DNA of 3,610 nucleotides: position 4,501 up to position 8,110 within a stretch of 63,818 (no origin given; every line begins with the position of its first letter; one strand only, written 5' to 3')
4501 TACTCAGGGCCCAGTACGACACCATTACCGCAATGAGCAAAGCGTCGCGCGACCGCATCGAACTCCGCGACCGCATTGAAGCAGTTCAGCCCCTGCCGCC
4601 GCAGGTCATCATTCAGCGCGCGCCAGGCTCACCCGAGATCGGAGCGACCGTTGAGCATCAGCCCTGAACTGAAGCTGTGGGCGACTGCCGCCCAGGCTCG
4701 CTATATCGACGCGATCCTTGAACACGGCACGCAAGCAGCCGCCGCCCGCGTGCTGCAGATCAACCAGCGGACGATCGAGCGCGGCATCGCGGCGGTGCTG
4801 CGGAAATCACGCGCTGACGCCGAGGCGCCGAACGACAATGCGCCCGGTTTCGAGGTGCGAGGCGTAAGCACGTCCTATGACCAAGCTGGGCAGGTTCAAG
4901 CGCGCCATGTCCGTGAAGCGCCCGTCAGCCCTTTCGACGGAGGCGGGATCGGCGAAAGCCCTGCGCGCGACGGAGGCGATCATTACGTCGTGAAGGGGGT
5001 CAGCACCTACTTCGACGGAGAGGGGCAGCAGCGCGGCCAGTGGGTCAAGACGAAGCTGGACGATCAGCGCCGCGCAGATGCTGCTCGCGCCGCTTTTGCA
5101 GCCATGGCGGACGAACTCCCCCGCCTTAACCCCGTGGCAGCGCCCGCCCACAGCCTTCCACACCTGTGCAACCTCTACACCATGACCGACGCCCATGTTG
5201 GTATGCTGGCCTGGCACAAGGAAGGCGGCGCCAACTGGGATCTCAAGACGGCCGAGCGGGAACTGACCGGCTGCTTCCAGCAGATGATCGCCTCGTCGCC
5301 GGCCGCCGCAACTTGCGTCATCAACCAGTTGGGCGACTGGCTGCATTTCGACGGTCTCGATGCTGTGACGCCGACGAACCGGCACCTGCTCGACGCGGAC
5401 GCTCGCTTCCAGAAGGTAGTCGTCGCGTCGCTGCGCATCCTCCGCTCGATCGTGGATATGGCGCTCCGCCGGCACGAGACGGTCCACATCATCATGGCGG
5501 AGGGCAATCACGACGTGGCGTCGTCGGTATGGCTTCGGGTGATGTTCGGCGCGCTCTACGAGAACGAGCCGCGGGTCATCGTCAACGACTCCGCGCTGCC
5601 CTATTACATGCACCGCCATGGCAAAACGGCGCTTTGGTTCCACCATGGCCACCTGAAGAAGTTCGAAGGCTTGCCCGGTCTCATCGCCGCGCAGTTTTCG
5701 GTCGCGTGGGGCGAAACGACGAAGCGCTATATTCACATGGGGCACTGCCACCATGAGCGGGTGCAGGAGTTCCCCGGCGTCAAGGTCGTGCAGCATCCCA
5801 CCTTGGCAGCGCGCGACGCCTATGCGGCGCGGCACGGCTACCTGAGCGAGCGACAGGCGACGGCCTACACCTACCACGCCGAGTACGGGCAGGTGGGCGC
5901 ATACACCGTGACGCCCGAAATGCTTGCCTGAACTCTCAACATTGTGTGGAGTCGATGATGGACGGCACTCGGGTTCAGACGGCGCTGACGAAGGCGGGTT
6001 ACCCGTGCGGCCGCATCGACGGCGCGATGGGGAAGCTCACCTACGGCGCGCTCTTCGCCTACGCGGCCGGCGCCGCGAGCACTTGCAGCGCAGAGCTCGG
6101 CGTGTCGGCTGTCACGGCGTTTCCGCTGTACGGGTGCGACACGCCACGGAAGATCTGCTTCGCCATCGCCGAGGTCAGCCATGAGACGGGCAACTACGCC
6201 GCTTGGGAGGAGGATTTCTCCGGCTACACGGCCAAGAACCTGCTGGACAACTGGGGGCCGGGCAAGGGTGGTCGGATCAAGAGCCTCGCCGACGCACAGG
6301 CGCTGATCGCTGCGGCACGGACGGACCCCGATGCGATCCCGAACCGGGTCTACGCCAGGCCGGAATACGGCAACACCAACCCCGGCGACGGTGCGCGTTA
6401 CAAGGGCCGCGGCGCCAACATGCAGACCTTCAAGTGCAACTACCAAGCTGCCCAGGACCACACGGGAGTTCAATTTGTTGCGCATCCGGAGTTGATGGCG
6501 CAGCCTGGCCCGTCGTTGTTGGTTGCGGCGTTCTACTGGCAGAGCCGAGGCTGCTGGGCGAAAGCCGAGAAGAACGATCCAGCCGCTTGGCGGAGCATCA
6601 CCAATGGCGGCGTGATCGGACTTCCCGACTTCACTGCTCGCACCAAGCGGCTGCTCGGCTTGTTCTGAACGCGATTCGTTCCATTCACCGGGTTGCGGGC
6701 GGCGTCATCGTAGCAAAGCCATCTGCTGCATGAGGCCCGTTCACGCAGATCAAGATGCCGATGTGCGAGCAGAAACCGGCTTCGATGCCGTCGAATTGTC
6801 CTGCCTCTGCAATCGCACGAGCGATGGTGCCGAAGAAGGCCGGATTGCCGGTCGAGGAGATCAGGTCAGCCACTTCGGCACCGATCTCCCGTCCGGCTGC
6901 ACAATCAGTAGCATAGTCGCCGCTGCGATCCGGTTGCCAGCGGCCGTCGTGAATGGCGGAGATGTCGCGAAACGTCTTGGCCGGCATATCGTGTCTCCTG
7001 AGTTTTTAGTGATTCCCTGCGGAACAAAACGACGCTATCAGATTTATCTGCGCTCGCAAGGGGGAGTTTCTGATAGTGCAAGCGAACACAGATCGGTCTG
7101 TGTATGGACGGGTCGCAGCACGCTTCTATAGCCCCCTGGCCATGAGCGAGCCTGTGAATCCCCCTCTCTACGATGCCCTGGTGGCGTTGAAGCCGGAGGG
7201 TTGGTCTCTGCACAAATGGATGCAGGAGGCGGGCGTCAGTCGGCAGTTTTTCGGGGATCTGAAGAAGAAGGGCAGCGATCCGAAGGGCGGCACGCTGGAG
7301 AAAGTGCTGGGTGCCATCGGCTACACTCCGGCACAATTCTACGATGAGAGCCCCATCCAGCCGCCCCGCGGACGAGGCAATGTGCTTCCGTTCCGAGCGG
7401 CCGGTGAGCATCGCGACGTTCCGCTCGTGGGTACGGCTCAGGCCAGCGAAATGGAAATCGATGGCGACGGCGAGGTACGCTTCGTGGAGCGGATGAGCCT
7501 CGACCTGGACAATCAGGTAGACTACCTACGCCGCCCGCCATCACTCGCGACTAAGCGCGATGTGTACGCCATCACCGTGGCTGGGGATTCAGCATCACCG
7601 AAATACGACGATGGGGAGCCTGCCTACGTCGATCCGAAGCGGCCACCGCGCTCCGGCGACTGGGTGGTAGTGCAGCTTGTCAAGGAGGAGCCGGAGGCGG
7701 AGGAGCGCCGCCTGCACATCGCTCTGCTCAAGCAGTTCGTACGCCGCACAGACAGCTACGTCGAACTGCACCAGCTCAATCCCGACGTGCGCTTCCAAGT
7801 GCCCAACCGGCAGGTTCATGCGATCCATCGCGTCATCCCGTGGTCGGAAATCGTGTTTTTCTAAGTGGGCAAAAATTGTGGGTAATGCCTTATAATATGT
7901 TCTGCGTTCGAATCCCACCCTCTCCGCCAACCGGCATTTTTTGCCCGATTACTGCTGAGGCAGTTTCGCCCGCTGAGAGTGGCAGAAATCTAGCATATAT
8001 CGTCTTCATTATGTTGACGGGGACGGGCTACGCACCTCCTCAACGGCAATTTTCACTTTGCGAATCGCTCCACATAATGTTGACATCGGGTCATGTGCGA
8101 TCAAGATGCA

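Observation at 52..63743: Genome-wide 15-bp palindrome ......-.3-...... marks almost every operon boundary (stoperator-like operator network or phage-specific promoter)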

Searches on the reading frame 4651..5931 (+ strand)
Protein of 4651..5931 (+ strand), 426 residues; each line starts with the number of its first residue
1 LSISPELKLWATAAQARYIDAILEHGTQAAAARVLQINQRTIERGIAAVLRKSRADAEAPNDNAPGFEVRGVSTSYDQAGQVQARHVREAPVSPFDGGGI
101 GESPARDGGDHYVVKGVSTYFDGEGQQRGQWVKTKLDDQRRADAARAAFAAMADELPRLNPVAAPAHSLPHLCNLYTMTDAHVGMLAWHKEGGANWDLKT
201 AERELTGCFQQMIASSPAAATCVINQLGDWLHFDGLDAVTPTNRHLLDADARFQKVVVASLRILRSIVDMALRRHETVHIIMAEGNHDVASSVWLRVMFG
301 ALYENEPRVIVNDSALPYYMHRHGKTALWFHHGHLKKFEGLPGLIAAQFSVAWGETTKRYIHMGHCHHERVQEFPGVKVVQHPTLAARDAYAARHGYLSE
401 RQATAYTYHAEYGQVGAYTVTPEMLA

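Call 10: search_protein_families(library=pfam, proteins=[window:4651-5931:+], max_evalue=0.01)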
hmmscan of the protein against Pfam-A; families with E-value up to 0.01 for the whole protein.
window:4651-5931:+ (426 aa): 1 family
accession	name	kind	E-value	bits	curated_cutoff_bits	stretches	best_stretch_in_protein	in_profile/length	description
PF00126.33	HTH_1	-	0.006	16.9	26.6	0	15-48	3-36/60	Bacterial regulatory helix-turn-helix protein, lysR family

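Call 24: search_protein_families(library=phrogs, proteins=[window:4651-5931:+], max_evalue=0.001)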
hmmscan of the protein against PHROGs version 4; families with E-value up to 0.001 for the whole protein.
window:4651-5931:+ (426 aa): 4 families
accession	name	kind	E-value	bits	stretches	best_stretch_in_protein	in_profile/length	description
phrog_704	-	DNA, RNA and nucleotide metabolism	7.6e-117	391.7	1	17-425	10-389/390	DNA repair exonuclease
phrog_20762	-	unknown function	2.9e-29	102.7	1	310-424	2-117/117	-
phrog_20703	-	unknown function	1.3e-24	88.4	1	108-243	99-234/258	-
phrog_284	-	DNA, RNA and nucleotide metabolism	8e-12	45.8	1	126-413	80-385/398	exonuclease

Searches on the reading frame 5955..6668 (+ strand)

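Call 10: search_protein_families(library=pfam, proteins=[window:5955-6668:+], max_evalue=0.01)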
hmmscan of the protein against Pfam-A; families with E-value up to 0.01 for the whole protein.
window:5955-6668:+ (237 aa): 0 families

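Call 24: search_protein_families(library=phrogs, proteins=[window:5955-6668:+], max_evalue=0.001)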
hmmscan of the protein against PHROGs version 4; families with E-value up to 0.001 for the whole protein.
window:5955-6668:+ (237 aa): 8 families
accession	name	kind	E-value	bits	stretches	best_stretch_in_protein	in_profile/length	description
phrog_181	-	lysis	4.7e-39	135.9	1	34-233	337-526/769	endolysin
phrog_26317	-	unknown function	6.7e-20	72.2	1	130-235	11-115/119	-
phrog_9506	-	lysis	5.8e-13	50.2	1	135-232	75-188/330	endolysin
phrog_14712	-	moron, auxiliary metabolic gene and host takeover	6.5e-13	49.5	1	130-232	72-182/322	chitinase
phrog_34417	-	unknown function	4.2e-07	30.5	1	129-197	71-148/326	-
phrog_317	-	lysis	6.6e-07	29.8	1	48-236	211-358/492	endolysin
phrog_3201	-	tail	0.00079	18.1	1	109-182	2068-2149/2408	tail fiber protein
phrog_1519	-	lysis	0.00088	19.5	0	134-233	267-376/502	endolysin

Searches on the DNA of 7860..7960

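Call 97: search_rna_families(source=window, start=7860, end=7960, threshold=evalue, max_evalue=1, show_alignments=1)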
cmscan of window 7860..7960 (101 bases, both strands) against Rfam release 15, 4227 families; matches with E-value up to 1: 1.
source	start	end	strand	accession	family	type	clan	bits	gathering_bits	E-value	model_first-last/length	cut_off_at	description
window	7892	7926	-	RF04351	Plastid-psbl-rps4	Cis-reg;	-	14.8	68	0.61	1-53/53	no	Plastid-psbl-rps4 3UTR RNA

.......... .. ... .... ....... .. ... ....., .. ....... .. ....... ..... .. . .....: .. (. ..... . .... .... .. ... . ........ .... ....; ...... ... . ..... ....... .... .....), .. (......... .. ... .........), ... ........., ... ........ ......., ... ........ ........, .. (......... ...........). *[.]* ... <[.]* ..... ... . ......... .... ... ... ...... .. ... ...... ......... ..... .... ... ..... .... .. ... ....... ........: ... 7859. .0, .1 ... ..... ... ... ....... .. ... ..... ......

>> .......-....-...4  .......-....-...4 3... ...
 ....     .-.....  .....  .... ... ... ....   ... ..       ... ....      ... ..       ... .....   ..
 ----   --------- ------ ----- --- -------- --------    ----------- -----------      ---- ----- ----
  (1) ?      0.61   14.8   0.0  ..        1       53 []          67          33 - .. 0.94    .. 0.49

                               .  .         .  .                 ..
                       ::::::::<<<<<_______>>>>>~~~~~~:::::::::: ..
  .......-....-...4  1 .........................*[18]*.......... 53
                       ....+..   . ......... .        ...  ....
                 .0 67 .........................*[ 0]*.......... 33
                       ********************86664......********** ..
